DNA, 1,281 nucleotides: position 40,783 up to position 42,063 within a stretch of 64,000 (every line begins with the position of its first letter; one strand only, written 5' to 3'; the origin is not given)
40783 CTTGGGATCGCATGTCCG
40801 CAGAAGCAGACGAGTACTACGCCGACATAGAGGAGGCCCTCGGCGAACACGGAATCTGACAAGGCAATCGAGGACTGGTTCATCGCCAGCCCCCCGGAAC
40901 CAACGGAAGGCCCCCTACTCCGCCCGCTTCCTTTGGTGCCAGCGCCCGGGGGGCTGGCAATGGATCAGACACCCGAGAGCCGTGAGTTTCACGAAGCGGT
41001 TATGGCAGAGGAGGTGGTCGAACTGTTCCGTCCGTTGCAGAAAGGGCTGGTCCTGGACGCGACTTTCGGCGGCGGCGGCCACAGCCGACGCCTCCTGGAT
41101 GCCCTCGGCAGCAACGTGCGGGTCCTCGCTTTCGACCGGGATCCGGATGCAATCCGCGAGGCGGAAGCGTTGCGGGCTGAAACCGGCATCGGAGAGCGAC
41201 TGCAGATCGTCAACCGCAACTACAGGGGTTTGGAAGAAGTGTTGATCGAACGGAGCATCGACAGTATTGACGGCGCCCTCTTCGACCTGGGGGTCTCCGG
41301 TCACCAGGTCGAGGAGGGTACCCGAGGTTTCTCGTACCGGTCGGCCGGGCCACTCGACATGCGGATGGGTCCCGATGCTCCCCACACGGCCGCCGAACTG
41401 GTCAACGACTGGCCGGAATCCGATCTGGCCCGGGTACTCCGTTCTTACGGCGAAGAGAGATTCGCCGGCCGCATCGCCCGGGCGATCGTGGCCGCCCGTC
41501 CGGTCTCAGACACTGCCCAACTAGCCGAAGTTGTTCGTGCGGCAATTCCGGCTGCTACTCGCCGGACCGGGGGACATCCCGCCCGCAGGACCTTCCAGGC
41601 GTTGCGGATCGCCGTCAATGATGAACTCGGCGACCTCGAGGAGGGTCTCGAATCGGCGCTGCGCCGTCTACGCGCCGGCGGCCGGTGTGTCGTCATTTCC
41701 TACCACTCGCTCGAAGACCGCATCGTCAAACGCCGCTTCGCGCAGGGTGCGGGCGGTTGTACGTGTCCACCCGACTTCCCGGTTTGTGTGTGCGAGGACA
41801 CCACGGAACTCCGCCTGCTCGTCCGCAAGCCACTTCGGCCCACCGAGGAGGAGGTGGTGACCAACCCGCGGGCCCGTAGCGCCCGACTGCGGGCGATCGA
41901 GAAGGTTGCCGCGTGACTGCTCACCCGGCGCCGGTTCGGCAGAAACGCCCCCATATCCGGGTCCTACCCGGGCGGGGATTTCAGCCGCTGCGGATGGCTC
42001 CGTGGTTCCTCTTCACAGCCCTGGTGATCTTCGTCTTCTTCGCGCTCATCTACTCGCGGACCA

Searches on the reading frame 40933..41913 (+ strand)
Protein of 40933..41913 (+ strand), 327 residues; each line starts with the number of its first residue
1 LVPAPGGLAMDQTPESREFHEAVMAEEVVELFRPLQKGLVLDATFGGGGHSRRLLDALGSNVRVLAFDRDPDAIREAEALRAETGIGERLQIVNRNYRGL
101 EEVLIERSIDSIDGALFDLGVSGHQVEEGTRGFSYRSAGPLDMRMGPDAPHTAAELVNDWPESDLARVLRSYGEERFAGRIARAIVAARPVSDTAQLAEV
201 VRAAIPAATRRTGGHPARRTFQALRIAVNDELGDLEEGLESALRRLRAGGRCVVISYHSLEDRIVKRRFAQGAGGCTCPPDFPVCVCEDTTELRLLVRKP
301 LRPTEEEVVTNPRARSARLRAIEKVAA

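Call 40: list_cluster_members(proteins=[window:40933-41913:+, window:17671-18648:-, window:24948-25934:-, window:32051-33022:-])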
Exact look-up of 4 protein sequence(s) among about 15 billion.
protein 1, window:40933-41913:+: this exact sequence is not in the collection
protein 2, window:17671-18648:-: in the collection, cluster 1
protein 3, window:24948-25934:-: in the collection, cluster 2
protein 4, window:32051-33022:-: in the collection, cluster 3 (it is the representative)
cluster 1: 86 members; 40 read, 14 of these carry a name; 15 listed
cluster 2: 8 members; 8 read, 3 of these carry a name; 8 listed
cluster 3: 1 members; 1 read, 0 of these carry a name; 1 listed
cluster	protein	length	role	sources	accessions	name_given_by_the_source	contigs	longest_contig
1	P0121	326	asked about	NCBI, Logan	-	-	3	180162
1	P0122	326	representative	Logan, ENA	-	-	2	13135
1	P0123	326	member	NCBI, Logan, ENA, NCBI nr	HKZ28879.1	MAG TPA: AAA family ATPase [Acidimicrobiia bacterium] | AAA family ATPase [Acidimicrobiia bacterium]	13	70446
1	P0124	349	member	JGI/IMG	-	MoxR-like ATPase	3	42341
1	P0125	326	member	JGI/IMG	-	MoxR-like ATPase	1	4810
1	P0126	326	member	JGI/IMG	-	MoxR-like ATPase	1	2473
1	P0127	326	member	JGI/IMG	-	MoxR-like ATPase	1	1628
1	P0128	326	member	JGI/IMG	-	MoxR-like ATPase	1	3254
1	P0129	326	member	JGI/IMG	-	MoxR-like ATPase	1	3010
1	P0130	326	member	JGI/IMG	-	MoxR-like ATPase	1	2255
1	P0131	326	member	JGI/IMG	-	MoxR-like ATPase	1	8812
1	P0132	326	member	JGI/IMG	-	MoxR-like ATPase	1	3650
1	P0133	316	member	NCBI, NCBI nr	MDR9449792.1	MAG: MoxR family ATPase [Acidimicrobiia bacterium] | MoxR family ATPase [Acidimicrobiia bacterium]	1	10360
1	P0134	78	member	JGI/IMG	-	MoxR-like ATPase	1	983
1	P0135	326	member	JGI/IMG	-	MoxR-like ATPase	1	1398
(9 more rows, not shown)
